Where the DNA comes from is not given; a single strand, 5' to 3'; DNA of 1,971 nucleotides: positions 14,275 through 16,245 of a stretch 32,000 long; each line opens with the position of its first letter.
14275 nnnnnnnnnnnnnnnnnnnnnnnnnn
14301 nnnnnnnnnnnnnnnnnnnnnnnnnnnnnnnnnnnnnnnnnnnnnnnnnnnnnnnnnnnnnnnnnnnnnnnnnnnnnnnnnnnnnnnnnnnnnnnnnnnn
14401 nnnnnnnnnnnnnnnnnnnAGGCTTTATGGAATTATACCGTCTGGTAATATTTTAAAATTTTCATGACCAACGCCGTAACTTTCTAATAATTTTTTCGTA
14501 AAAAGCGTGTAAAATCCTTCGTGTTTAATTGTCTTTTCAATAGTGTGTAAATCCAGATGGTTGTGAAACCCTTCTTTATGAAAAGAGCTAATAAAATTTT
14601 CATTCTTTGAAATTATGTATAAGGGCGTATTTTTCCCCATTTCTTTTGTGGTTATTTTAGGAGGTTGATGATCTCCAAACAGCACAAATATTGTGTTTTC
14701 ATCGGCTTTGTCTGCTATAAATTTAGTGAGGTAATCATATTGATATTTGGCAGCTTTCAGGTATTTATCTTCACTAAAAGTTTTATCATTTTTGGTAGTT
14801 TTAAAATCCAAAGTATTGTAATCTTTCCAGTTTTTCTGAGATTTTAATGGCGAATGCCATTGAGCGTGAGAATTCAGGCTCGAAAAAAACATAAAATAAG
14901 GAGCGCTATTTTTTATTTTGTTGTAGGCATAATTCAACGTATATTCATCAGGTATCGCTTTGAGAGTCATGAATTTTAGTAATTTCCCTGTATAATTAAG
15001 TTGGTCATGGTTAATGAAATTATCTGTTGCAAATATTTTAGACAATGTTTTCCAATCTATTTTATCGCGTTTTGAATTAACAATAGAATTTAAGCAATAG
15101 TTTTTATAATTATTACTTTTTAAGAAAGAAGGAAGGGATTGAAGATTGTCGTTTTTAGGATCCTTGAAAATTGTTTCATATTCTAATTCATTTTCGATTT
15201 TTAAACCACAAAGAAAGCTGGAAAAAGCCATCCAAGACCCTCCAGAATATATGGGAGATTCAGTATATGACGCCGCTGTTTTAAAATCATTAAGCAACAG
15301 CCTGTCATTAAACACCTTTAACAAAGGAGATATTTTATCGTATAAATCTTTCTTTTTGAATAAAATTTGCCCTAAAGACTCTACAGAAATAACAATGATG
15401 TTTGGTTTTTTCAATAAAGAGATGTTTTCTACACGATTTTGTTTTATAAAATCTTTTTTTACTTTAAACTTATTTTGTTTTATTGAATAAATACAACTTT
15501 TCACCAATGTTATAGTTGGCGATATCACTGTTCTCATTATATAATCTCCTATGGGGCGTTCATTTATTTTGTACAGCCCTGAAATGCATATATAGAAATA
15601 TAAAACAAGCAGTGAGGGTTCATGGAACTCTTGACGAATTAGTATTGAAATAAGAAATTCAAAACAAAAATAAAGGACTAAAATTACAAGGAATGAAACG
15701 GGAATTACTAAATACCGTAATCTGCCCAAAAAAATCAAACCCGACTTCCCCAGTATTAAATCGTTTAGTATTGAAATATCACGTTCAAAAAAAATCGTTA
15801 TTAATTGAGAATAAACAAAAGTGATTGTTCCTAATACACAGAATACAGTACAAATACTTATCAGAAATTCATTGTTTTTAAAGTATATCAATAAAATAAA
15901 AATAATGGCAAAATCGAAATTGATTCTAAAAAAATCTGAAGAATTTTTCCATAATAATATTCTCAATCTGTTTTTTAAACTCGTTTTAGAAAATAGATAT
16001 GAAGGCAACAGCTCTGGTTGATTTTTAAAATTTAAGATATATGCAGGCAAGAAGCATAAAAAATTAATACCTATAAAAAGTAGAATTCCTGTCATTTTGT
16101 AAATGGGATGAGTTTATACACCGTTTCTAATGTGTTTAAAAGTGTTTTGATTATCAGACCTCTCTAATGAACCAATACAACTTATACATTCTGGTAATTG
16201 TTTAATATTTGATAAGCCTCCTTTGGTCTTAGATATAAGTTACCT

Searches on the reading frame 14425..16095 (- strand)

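Call 20: search_protein_families(library=pfam, proteins=[window:14425-16095:-], max_evalue=0.001)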
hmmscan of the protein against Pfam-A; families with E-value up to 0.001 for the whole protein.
window:14425-16095:- (556 aa): 1 family
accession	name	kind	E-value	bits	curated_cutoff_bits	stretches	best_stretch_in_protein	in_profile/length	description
PF00884.28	Sulfatase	-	9.8e-08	32.1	25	1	274-479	34-244/301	Sulfatase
